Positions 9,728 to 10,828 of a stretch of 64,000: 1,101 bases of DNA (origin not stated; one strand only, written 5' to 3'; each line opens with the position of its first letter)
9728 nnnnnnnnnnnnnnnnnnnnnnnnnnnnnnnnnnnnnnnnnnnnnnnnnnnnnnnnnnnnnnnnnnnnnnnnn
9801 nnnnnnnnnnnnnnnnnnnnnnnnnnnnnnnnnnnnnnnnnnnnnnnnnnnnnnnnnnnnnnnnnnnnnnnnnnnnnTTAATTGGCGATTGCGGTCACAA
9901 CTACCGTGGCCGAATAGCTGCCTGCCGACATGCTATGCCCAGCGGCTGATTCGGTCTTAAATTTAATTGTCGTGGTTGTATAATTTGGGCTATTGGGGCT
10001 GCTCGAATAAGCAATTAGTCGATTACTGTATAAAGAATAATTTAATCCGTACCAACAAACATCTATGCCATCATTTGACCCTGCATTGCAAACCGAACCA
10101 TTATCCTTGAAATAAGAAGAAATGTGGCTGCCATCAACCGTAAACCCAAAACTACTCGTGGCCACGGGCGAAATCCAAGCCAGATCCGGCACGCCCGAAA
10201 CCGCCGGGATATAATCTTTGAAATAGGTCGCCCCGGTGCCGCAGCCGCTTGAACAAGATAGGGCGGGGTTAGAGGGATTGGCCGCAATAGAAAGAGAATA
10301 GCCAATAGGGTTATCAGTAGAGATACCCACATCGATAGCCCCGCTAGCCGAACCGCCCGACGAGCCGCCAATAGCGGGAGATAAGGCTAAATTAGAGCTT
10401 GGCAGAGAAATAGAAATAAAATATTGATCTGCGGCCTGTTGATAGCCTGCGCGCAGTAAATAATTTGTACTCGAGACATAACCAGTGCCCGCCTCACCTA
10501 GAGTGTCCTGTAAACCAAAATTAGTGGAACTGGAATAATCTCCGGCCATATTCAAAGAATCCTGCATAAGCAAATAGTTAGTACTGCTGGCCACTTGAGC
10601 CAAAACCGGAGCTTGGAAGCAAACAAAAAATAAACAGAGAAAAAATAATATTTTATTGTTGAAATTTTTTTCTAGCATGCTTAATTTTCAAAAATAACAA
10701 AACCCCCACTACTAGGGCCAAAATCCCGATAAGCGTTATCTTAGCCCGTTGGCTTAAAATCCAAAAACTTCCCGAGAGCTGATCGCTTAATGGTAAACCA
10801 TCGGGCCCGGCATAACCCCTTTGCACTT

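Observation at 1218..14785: Two-component system plus PilB-type ATPase in one operon with four secreted proteins but no pilins, PilC or PilMNO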

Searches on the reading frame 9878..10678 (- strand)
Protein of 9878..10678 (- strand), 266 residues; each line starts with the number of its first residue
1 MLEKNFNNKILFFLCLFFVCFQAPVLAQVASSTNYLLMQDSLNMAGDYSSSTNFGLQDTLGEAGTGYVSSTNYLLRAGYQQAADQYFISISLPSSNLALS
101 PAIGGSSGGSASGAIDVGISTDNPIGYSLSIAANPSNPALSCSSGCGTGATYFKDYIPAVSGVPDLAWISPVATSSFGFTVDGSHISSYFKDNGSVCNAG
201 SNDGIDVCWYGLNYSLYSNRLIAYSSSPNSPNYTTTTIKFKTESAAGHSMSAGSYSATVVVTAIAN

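Call 4: search_protein_families(library=pfam, proteins=[window:9878-10678:-], max_evalue=0.01)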
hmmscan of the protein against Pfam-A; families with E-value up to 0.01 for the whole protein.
window:9878-10678:- (266 aa): 0 families

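Call 10: search_protein_families(library=pfam, proteins=[window:9878-10678:-], max_evalue=10)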
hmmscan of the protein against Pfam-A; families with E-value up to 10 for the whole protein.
window:9878-10678:- (266 aa): 1 family
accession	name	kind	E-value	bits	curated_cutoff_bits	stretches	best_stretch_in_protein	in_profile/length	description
PF24145.1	K1-lyase_N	-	0.15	12.5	27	1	27-76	17-66/72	K1 capsule-specific polysaccharide lyase, N-terminal domain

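Call 11: search_protein_families(library=ncbifam, proteins=[window:9878-10678:-], max_evalue=0.1)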
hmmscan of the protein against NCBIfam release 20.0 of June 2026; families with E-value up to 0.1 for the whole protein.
window:9878-10678:- (266 aa): 1 family
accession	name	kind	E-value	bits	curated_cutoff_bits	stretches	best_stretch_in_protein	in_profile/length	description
NF058579.1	CPR_pilus_PamT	equivalog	1.8e-08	34.1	240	1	11-135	8-129/241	CPR-type pilus protein PamT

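Call 19: find_homologous_proteins(query=window:9878-10678:-, max_evalue=0.001)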
Query window:9878-10678:- (266 aa): 222 proteins with E <= 0.001 among 3246 candidates; the best 120 are listed.
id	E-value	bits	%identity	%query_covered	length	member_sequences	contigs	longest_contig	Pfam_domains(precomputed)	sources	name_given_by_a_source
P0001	2.5e-155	534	91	100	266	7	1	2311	-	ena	-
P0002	7.2e-93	330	64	91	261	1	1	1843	-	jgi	jgi:hypothetical protein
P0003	7.1e-88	313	58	100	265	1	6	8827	-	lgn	-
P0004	1.8e-57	214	48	97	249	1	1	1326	-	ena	-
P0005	7.6e-52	195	46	95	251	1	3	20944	-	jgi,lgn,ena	jgi:hypothetical protein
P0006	1.5e-51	194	45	94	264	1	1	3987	-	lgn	-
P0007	6.3e-49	186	46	92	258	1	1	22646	-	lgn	-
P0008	1.1e-47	182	47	92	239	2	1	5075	-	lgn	-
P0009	1.2e-47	182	43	93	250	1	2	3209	-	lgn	-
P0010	4.7e-47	180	44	91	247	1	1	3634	-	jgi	jgi:hypothetical protein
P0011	6.1e-47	179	43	99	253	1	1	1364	-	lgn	-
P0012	7.1e-47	179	43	97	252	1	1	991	-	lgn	-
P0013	1.0e-46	179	41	99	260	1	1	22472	-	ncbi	-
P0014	1.9e-46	178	45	97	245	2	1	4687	-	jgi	jgi:hypothetical protein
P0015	2.2e-46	177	44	98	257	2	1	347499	-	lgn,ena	-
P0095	2.3e-39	154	44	81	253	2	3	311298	-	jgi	jgi:hypothetical protein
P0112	2.0e-38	151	44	90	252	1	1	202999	-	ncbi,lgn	-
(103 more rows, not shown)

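Call 20: find_encoding_contigs(protein=P0015, flank=10000, max_places=1)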
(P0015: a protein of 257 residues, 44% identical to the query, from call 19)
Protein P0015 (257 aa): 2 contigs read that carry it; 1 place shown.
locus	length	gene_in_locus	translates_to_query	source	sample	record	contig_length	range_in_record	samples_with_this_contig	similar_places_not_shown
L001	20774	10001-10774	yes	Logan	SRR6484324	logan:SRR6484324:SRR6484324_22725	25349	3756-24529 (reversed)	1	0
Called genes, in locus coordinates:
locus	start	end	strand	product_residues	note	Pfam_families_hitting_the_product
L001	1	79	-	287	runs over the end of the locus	PF00551:Formyl_trans_N, PF02911:Formyl_trans_C (weak)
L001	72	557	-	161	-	PF01327:Pep_deformylase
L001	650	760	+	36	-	-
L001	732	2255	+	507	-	PF04542:Sigma70_r2, PF04539:Sigma70_r3 (weak), PF04545:Sigma70_r4 (faint)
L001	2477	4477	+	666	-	PF00270:DEAD (faint), PF04851:ResIII, PF00271:Helicase_C, PF18780:HNH_repeat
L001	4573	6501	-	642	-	PF17764:PriA_3primeBD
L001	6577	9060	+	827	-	-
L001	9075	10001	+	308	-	-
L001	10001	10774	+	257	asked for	-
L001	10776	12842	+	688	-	PF13620:CarboxypepD_reg, PF13715:CarbopepD_reg_2 (faint)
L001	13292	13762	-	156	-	-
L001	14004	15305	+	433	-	PF00275:EPSP_synthase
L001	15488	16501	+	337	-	PF00022:Actin, PF06723:MreB_Mbl, PF25216:Volactin (faint), PF00012:HSP70, PF14450:FtsA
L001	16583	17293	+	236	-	PF13177:DNA_pol3_delta2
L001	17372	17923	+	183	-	PF01765:RRF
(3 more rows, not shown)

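Call 21: find_encoding_contigs(protein=P0095, flank=10000, max_places=1)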
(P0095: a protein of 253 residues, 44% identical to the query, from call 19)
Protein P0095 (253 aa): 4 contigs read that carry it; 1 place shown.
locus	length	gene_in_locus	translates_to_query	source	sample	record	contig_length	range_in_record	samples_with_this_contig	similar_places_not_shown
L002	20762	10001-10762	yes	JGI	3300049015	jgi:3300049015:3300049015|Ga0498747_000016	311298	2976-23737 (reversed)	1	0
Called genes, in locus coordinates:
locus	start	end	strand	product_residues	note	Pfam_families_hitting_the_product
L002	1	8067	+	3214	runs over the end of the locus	PF03736:EPTP (faint), PF25852:DUF6242_C (weak)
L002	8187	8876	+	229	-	-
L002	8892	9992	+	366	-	PF06030:WxLIP_PGBD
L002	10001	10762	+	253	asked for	-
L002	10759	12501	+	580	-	PF00041:fn3 (weak)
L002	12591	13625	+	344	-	PF00044:Gp_dh_N, PF02800:Gp_dh_C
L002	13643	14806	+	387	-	PF02502:LacAB_rpiB, PF00834:Ribul_P_3_epim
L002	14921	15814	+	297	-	PF13292:DXP_synthase_N, PF00456:Transketolase_N, PF00676:E1_dh (weak)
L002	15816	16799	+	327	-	PF02779:Transket_pyr, PF02780:Transketolase_C, PF22613:Transketolase_C_1 (weak)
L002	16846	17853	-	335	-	PF00294:PfkB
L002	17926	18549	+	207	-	PF01386:Ribosomal_L25p, PF14693:Ribosomal_TL5_C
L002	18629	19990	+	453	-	PF13406:SLT_2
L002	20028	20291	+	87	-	PF01197:Ribosomal_L31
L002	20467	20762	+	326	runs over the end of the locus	PF03462:PCRF, PF00472:RF-1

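Call 22: find_encoding_contigs(protein=P0112, flank=10000, max_places=1)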
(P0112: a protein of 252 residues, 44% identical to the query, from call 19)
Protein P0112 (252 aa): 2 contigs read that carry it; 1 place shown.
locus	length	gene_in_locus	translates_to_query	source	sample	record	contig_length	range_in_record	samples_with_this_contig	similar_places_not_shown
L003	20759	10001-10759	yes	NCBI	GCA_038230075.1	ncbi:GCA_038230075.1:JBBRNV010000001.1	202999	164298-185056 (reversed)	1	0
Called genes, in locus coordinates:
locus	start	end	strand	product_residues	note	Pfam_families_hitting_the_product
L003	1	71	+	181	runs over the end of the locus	PF00398:RrnaAD, PF01135:PCMT, PF01209:Ubie_methyltran, PF13489:Methyltransf_23, PF13847:Methyltransf_31, PF08241:Methyltransf_11, PF08242:Methyltransf_12, PF13649:Methyltransf_25, +3 more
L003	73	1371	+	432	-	PF01547:SBP_bac_1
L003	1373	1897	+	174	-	-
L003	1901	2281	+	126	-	PF04956:TrbC (weak), PF18895:T4SS_pilin (weak)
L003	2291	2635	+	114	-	PF18895:T4SS_pilin (weak)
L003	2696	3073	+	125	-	PF18895:T4SS_pilin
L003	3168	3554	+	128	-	PF18895:T4SS_pilin (faint)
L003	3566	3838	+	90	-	PF18895:T4SS_pilin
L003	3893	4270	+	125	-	-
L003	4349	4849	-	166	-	PF01844:HNH (weak), PF13392:HNH_3 (weak)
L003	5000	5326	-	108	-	PF02033:RBFA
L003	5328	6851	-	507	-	PF00009:GTP_EFTU, PF00071:Ras (faint), PF01926:MMR_HSR1, PF08477:Roc (faint), PF22042:EF-G_D2, PF11987:IF-2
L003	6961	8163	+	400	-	PF00266:Aminotran_5, PF00155:Aminotran_1_2 (weak)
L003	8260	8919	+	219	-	-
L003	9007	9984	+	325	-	-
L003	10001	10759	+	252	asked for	-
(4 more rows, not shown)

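Call 31: find_related_loci(query=A2, collection=genome_contigs, flank=10000)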
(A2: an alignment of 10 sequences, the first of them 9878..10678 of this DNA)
Query A2 (266 aa) in genome_contigs; peptide patterns used: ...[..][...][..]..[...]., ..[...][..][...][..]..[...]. (x = any residue, [..] = any of these).
256 stretches matched a pattern; 170 encode a relative of the query (tblastn E <= 1e-3); the best 80 are kept; 80 distinct loci.
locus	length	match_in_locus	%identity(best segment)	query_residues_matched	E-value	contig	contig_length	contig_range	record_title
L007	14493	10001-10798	92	1-266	6e-153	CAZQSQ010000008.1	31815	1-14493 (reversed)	MAG TPA_asm: uncultured Candidatus Saccharibacteria bacterium isolate binchicken_co20_432 genome assembly, contig: NODE_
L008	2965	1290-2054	45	1-265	6e-57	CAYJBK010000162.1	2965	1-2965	MAG TPA_asm: uncultured Candidatus Saccharibacteria bacterium isolate ERP119705_co9_194 genome assembly, contig: NODE_70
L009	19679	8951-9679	42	10-266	3e-54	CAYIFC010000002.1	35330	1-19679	MAG TPA_asm: uncultured Candidatus Saccharibacteria bacterium isolate ERP119705_co18_680 genome assembly, contig: NODE_1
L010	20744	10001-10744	41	5-264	4e-54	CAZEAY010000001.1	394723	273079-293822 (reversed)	MAG TPA_asm: uncultured Candidatus Saccharibacteria bacterium isolate SRP292972_co1_3 genome assembly, contig: NODE_31_l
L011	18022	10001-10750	45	3-265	1e-53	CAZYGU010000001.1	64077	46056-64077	MAG TPA_asm: uncultured Candidatus Saccharibacteria bacterium isolate SRP278252_co2_822 genome assembly, contig: NODE_71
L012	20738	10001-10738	43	9-265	1e-53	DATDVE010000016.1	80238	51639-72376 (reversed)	MAG TPA_asm: Candidatus Paceibacterota bacterium isolate SMAG_U8076 k141_1068778, whole genome shotgun sequence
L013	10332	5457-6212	44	1-265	4e-53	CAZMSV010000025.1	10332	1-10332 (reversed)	MAG TPA_asm: uncultured Candidatus Saccharibacteria bacterium isolate SRP128246_co1_548 genome assembly, contig: NODE_16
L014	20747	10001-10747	44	9-266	1e-52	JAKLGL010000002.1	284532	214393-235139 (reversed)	MAG: Patescibacteria group bacterium isolate RA.bin39 RA.bin39_2, whole genome shotgun sequence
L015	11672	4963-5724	43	2-265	6e-51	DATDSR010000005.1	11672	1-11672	MAG TPA_asm: Candidatus Paceibacterota bacterium isolate SMAG_U8008 k141_2355675, whole genome shotgun sequence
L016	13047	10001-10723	40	14-264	1e-50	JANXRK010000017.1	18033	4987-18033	MAG: Candidatus Taylorbacteria bacterium isolate 336R_metabat_165_sub 336R_k141_2093805, whole genome shotgun sequence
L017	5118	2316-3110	38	2-266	1e-50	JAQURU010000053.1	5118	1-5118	MAG: Candidatus Paceibacterota bacterium isolate STD1_80 NODE_63033_length_5118_cov_3.503506_Sandtown_D1, whole genome s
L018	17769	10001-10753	42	6-266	8e-50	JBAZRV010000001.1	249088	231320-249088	MAG: Patescibacteria group bacterium isolate SO_2017_GW1_156 NODE_383_length_249088_cov_3.417367_OW334_2017, whole genom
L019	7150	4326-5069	41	4-265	1e-49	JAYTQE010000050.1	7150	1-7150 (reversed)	MAG: Candidatus Paceibacterota bacterium isolate GFS_455 GFS_455_49, whole genome shotgun sequence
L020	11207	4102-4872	44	3-265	2e-49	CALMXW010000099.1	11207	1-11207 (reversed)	MAG TPA_asm: uncultured bacterium isolate SRR6158310_bin.79_CONCOCT_v1.1_MAG genome assembly, contig: ERZ1749613.880, wh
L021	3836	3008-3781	42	7-266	3e-49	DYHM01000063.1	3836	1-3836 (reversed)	MAG TPA_asm: Patescibacteria group bacterium isolate DR5_33_354 Afr_mines_DR5_4533_length_3836_cov_119_407300, whole gen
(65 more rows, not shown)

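Call 33: predict_structure(alignment_id=A1)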
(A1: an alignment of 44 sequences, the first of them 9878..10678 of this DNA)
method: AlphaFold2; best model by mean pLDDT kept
length: 266 residues; sequences in the alignment: 44
mean_pLDDT: 78.8   pTM: 0.68
mean pLDDT of the five models: 78.8, 78.4, 77.1, 76.3, 75.7
residues with pLDDT >= 90: 139; 70-90: 48; 50-70: 29; < 50: 50
segments of 3 or more residues with pLDDT < 50: 26-45, 53-55, 60-83
pLDDT, mean of each block of 10 residues (from residue 1): 61 85 53 42 50 49 43 40 71 92 87 97 94 83 88 92 92 87 96 96 95 74 95 95 90 92 93
secondary structure, 60 per line:
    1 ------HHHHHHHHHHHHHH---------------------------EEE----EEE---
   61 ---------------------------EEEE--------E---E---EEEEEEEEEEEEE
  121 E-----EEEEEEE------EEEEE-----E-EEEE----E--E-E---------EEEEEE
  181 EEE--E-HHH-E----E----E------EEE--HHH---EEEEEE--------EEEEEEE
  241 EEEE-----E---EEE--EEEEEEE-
elements in order: H7-20 E48-50 E55-57 E88-91 E108-121 E127-133 E140-144 E152-155 E175-183 E209-211 E220-225 E234-244 E254-256 E259-265

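Call 35: search_solved_structures(query=A1, max_evalue=10)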
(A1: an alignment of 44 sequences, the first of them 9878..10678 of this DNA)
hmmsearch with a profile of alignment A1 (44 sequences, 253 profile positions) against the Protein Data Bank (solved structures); distinct sequences matched with E-value up to 10: 0.

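Call 36: fold_search(model_id=the predicted structure, library=pdb)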
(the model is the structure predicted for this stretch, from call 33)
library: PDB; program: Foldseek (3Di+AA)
matches with E <= 10: 270; with E <= 0.001: 0
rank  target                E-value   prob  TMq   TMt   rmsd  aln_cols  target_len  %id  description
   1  5iqm_A                4.4e-02  0.84  0.25  0.43  10.2       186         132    8  Crystal structure of the E. coli type 1 pilus subunit FimG (engineered variant with substitution Q134E; N-terminal Fim (released 2016-07-06)
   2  8aur_A                5.4e-02  0.77  0.32  0.36   9.7       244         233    9  Cryo-EM structure of a TasA fibre (released 2022-11-30)
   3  5iqo_A                6.4e-02  0.75  0.25  0.43  10.2       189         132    7  Crystal structure of the E. coli type 1 pilus subunit FimG (engineered variant with substitutions Q134E and S138E; N-t (released 2016-07-06)
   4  8xfg_A                6.4e-02  0.15  0.15  0.07  16.7       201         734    8  Cryo-EM structure of integrin ITGAV, ITGB3 and CYCLO (RGDFK) complex, conformation 1 (released 2024-12-18)
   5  3bfq_G                7.8e-02  0.60  0.24  0.39  10.1       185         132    8  Crystal structure of truncated FimG (FimGt) in complex with the donor strand peptide of FimF (DSF) (released 2008-03-04)
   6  3jwn_G                9.1e-02  0.75  0.26  0.42  10.0       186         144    8  Complex of FimC, FimF, FimG and FimH (released 2010-06-16)
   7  9fxa_K                9.1e-02  0.30  0.21  0.30  15.9       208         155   11  Cryo-EM structure of the type 1 pilus rod as part of the FimI-bound usher complex (FimDHGFAnIC - body 1) (released 2025-06-04)
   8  5flu_A                9.6e-02  0.54  0.24  0.34   8.3       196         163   15  Structure of a Chaperone-Usher pilus reveals the molecular basis of rod uncoilin (released 2016-01-13)
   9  3jwn_H                9.6e-02  0.51  0.21  0.20   9.4       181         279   10  Complex of FimC, FimF, FimG and FimH (released 2010-06-16)
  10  3bwu_F                9.6e-02  0.47  0.22  0.38  10.8       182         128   14  Crystal structure of the ternary complex of FimD (N-Terminal Domain, FimDN) with FimC and the N-terminally truncated p (released 2008-03-04)
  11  8psv_A                9.6e-02  0.23  0.19  0.26  16.0       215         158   11  2.7 A cryo-EM structure of in vitro assembled type 1 pilus rod (released 2024-04-10)
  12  9iug_A                1.0e-01  0.38  0.21  0.30  15.4       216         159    9  Cryo-EM structure of the type I pilus from enterotoxigenic Escherichia coli (released 2025-05-28)
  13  6r74                  1.1e-01  0.28  0.18  0.26  10.0       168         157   12  N-terminally reversed variant of FimA E. coli (released 2020-05-06)
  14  2wmp_B                1.2e-01  0.66  0.25  0.45   7.1       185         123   10  Structure of the E. coli chaperone PapD in complex with the pilin domain of the PapGII adhesin (released 2010-08-25)
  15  9fx0_A                1.2e-01  0.25  0.21  0.29  14.2       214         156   11  Cryo-EM structure of the type 1 pilus tip-to-rod transition (released 2025-06-04)
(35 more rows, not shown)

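Call 61: search_protein_families(library=ncbifam, alignment_id=A1, max_evalue=0.01)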
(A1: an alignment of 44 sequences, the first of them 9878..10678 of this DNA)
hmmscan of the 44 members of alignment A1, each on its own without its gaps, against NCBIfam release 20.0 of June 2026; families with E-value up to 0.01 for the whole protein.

A. member 1, window:9878-10678:- (266 aa): 1 family
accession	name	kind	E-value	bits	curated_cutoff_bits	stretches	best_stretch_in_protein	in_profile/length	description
NF058579.1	CPR_pilus_PamT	equivalog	1.8e-08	34.1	240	1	11-135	8-129/241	CPR-type pilus protein PamT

B. families by the number of members that match (of 44 scanned): 3 families
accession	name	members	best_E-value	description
NF058579.1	CPR_pilus_PamT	42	1.3e-14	CPR-type pilus protein PamT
NF011762.0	PRK15216.1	1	0.00088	putative fimbrial biosynthesis regulatory protein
NF000784.0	PRK00052.4-5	1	0.002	prolipoprotein diacylglyceryl transferase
